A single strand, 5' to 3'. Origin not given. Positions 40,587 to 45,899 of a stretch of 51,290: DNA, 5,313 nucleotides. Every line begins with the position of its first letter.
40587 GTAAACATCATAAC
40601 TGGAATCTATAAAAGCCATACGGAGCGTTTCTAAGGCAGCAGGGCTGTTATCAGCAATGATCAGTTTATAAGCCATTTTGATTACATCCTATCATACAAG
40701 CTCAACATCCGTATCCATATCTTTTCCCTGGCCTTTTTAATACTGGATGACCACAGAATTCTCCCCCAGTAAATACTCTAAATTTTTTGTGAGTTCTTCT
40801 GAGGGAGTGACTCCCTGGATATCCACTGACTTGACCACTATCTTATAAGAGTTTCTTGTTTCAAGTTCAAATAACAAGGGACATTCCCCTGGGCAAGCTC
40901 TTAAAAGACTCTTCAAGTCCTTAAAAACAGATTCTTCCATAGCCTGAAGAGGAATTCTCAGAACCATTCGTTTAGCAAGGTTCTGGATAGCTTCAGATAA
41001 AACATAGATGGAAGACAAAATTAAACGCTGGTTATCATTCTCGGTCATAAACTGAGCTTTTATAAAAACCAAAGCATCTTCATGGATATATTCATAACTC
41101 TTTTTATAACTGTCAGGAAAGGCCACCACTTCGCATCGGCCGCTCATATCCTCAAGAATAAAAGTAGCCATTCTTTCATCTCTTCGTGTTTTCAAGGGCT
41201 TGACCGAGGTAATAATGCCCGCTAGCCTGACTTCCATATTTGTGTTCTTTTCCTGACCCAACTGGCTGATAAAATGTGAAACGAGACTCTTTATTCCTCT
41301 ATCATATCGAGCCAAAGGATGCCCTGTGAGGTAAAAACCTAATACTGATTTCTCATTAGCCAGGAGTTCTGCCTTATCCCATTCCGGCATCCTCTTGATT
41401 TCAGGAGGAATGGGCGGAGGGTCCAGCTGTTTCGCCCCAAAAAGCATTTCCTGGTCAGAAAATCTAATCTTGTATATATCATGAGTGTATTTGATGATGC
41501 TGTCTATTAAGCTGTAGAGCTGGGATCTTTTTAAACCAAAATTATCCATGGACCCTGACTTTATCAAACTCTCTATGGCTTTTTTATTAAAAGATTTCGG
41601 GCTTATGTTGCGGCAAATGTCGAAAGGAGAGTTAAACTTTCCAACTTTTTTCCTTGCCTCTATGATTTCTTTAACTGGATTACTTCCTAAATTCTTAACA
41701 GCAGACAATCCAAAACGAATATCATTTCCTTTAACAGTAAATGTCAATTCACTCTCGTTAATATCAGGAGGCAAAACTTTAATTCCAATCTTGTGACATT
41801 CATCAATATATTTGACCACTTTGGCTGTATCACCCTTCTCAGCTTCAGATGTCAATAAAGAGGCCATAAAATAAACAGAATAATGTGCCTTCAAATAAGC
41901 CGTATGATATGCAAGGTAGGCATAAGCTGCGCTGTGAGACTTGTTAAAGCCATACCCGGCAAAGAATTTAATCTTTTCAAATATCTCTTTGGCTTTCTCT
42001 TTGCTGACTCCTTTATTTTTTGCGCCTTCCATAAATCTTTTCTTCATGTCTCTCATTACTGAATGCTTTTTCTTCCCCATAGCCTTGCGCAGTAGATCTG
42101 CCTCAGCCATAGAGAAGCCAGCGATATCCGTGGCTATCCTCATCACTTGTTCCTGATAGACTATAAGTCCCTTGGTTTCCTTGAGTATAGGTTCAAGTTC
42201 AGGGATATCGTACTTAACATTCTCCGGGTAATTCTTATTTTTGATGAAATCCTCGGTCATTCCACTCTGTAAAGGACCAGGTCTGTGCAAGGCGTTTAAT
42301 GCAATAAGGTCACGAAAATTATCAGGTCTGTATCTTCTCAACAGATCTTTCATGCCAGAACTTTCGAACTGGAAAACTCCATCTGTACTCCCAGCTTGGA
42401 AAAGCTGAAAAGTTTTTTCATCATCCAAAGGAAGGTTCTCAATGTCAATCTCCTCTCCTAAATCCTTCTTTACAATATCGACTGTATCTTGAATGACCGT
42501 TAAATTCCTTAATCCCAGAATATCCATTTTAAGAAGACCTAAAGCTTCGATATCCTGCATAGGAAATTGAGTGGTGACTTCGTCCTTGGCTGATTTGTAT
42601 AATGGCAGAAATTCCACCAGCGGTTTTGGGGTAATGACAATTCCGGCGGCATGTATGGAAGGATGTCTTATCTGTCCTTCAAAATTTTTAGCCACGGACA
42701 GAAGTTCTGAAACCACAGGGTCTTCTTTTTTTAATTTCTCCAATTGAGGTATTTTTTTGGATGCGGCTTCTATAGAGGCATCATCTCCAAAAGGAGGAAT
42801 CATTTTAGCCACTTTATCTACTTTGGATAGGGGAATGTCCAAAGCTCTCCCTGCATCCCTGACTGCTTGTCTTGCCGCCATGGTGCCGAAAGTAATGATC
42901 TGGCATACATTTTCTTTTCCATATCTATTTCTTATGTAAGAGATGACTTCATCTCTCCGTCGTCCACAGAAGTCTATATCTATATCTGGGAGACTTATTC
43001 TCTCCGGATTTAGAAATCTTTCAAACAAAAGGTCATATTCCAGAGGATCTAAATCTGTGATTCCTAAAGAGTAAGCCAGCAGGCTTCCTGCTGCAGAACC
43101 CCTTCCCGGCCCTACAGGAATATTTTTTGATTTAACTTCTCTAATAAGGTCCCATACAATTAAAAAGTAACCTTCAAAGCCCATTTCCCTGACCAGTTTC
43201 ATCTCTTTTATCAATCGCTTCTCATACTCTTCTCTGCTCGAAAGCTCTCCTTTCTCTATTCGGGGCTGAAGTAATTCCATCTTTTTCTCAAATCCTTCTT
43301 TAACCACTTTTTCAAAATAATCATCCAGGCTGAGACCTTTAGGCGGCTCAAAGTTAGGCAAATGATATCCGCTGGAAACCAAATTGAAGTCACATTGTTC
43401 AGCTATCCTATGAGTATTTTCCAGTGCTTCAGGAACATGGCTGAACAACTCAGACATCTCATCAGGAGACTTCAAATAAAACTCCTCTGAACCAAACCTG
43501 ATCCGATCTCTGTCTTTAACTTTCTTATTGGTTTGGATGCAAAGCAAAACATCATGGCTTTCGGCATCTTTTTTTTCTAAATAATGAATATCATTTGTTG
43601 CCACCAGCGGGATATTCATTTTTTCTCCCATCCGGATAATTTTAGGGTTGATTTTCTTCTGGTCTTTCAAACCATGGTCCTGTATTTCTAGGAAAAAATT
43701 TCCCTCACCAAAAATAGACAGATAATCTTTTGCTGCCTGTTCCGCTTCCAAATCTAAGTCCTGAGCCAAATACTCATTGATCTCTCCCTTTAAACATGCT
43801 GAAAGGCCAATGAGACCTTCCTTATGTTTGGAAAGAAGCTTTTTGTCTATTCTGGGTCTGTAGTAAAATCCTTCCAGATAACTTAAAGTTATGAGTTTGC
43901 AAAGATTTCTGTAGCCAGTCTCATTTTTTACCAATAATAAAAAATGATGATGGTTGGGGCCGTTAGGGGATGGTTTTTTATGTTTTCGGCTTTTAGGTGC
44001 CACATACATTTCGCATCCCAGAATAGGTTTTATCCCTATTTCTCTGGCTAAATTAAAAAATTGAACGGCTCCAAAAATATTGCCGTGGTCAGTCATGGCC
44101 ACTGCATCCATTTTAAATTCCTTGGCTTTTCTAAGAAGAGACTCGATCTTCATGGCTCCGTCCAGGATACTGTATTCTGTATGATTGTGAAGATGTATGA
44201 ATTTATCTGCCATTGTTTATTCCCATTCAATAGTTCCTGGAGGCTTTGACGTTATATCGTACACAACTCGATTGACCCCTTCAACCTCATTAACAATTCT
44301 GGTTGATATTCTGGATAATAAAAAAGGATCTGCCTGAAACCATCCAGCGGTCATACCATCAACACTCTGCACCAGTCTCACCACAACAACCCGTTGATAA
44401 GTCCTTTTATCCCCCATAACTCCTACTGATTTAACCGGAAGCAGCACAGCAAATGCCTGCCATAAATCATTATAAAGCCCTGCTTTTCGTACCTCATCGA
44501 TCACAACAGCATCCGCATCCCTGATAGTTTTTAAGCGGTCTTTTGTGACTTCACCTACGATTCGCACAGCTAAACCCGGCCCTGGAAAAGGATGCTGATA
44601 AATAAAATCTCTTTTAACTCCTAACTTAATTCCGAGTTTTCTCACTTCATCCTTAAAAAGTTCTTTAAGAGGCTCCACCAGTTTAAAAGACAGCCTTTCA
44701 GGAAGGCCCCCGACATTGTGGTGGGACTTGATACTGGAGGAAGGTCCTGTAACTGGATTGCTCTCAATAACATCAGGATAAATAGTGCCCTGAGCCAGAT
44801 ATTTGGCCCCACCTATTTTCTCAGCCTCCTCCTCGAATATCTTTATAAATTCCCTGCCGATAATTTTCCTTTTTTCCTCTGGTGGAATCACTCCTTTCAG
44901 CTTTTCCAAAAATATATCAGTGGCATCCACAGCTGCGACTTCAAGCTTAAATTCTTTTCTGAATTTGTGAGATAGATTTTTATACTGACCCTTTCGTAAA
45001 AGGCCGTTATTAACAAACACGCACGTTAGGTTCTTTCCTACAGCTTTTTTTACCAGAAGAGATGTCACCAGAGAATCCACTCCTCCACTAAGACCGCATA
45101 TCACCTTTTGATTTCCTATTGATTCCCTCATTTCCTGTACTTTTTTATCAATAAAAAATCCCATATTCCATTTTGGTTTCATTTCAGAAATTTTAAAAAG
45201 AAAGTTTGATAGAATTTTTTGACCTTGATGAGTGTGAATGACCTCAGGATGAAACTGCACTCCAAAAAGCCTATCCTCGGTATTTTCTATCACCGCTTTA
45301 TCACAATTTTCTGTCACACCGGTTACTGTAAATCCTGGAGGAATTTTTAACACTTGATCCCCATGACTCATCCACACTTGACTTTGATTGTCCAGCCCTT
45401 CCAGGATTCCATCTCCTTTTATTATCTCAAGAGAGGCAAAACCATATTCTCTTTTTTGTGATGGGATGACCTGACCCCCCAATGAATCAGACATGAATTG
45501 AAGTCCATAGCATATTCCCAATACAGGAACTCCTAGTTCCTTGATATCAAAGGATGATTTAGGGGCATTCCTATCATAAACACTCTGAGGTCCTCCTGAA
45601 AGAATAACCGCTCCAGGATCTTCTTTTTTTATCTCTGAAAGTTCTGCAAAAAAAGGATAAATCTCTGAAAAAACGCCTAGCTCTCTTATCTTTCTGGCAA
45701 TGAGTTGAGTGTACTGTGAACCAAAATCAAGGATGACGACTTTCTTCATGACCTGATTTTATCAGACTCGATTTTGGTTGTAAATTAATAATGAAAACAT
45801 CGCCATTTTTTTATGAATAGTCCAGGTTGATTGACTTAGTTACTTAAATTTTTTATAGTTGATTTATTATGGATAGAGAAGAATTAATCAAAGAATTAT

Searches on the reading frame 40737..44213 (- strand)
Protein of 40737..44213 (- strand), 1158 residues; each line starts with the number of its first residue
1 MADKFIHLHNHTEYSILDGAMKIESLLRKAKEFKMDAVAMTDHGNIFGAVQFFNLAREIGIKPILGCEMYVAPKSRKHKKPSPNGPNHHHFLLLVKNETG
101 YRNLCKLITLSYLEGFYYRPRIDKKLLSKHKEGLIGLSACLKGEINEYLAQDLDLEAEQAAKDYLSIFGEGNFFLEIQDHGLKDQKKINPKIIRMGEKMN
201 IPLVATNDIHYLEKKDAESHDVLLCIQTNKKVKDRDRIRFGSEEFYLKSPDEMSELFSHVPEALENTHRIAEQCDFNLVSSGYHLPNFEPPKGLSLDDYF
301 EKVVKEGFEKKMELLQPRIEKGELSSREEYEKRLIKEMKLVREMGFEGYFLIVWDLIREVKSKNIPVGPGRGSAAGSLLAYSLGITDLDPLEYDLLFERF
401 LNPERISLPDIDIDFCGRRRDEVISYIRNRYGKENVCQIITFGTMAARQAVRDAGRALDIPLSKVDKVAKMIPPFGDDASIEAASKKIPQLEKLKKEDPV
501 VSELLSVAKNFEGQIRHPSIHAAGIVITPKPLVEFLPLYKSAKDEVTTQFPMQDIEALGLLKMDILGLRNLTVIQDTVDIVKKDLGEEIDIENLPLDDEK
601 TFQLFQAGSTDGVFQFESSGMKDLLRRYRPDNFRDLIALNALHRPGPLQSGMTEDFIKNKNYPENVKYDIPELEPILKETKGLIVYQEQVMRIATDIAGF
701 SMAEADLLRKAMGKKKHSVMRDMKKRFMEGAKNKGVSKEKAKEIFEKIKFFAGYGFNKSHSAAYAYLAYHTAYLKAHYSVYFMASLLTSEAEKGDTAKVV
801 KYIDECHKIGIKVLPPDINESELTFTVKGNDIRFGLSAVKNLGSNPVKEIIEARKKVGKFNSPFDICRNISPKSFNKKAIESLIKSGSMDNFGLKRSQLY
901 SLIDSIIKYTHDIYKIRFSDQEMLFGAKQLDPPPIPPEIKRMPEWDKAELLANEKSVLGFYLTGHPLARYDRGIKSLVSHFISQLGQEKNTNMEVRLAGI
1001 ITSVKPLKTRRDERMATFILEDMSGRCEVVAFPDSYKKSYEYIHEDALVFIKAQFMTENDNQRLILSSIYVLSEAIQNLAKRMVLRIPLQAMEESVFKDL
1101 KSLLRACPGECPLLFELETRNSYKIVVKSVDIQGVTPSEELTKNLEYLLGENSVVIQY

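Call 32: search_protein_families(library=pfam, proteins=[window:40737-44213:-], max_evalue=0.00001)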
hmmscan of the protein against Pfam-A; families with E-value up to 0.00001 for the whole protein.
window:40737-44213:- (1158 aa): 5 families
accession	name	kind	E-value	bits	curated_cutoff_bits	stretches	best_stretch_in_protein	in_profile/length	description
PF07733.18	DNA_pol3_alpha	-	1.7e-98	329.9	23.9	1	299-567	2-260/260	Bacterial DNA polymerase III alpha NTPase domain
PF17657.6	DNA_pol3_finger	-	6.7e-66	221.1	22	1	570-735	1-166/166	Bacterial DNA polymerase III alpha subunit finger domain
PF02811.25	PHP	-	3.4e-58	197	26.4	1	7-180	1-164/164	PHP domain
PF14579.12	HHH_6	-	3.6e-30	104.4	25.6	1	810-899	1-90/90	Helix-hairpin-helix motif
PF01336.31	tRNA_anti-codon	-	4.5e-08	33.4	27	1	995-1071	1-74/75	OB-fold nucleic acid binding domain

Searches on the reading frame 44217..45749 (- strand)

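Call 32: search_protein_families(library=pfam, proteins=[window:44217-45749:-], max_evalue=0.00001)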
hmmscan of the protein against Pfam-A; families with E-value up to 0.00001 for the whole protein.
window:44217-45749:- (510 aa): 4 families
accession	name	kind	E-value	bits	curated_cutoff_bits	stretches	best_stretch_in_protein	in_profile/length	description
PF00117.34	GATase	-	1e-44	152.9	22.8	1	5-186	1-189/190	Glutamine amidotransferase class-I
PF00958.27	GMP_synt_C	-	9.9e-43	144.6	27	1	418-509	1-92/92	GMP synthase C terminal domain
PF02540.23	NAD_synthase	-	1.9e-08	34.2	21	1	204-280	9-85/242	NAD synthase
PF07722.19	Peptidase_C26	-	1.1e-07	32.4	20.5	1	71-169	103-219/219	Peptidase C26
